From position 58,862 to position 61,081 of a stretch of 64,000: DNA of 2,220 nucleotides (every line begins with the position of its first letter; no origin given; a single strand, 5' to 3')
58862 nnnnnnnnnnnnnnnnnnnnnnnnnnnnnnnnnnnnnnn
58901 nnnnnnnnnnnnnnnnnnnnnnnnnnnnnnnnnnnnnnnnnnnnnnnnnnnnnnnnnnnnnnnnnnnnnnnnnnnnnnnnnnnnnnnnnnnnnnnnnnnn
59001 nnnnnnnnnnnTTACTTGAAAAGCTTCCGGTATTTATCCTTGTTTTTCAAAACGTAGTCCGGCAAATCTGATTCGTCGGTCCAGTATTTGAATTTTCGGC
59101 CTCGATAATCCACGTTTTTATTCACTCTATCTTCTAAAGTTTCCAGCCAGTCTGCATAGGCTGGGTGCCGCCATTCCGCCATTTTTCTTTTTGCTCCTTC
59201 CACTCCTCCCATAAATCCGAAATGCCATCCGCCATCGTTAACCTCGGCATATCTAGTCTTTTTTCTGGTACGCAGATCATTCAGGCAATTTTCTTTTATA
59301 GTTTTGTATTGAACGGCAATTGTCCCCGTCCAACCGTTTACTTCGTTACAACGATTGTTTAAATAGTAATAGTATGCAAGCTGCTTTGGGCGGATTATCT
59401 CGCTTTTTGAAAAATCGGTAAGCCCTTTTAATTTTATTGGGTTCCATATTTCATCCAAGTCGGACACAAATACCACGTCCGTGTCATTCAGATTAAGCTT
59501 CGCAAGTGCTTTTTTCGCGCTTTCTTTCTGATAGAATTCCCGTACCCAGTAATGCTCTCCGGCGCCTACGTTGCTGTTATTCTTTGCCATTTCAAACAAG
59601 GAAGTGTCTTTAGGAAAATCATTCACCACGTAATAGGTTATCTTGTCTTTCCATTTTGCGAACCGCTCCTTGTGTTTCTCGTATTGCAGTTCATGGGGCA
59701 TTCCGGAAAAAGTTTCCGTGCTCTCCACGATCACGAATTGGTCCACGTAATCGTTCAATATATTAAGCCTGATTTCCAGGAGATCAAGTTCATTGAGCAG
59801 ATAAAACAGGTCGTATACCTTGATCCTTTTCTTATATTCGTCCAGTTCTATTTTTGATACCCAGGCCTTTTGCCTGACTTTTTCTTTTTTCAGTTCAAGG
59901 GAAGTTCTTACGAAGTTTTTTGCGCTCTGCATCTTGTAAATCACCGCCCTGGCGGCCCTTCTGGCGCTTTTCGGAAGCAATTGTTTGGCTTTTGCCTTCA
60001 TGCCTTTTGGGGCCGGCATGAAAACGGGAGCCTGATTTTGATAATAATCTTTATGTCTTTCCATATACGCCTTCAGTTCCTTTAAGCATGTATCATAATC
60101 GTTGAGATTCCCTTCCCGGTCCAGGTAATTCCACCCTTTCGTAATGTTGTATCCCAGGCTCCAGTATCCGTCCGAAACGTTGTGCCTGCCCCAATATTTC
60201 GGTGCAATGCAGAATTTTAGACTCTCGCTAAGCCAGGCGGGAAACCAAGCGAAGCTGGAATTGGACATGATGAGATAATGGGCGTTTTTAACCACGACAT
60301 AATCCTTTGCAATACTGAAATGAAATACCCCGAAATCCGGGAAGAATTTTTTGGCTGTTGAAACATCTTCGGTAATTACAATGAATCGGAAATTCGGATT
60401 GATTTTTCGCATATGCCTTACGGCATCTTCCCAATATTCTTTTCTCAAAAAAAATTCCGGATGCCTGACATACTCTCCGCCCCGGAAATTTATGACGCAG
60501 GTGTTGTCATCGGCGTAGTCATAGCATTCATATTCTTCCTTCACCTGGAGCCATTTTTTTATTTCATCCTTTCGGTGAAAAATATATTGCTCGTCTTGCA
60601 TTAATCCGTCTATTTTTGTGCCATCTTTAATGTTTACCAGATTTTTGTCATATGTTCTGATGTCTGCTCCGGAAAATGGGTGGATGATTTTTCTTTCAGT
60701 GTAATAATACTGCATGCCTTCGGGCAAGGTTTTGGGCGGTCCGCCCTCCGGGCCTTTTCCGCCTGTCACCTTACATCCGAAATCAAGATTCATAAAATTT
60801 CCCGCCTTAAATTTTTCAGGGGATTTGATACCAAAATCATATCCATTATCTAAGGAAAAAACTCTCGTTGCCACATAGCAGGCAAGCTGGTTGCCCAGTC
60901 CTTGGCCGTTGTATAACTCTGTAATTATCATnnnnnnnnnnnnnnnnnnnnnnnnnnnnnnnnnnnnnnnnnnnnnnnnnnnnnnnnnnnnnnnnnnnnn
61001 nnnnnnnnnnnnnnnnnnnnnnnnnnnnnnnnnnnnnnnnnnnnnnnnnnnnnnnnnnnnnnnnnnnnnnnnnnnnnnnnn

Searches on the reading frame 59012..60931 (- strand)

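Call 23: search_protein_families(library=pfam, proteins=[window:59012-60931:-], max_evalue=0.01)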
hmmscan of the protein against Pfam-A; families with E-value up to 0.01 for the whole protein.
window:59012-60931:- (639 aa): 2 families
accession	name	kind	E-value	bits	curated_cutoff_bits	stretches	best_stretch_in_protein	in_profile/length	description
PF04724.18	Glyco_transf_17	-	1.3e-25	90.7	26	1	353-588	56-271/348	Glycosyltransferase family 17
PF01531.22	Glyco_transf_11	-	3.4e-06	27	23.9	1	109-270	128-297/298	Glycosyl transferase family 11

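Call 74: search_protein_families(library=ncbifam, proteins=[window:59012-60931:-], max_evalue=0.01)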
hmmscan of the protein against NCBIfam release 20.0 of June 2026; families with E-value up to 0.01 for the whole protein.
window:59012-60931:- (639 aa): 0 families
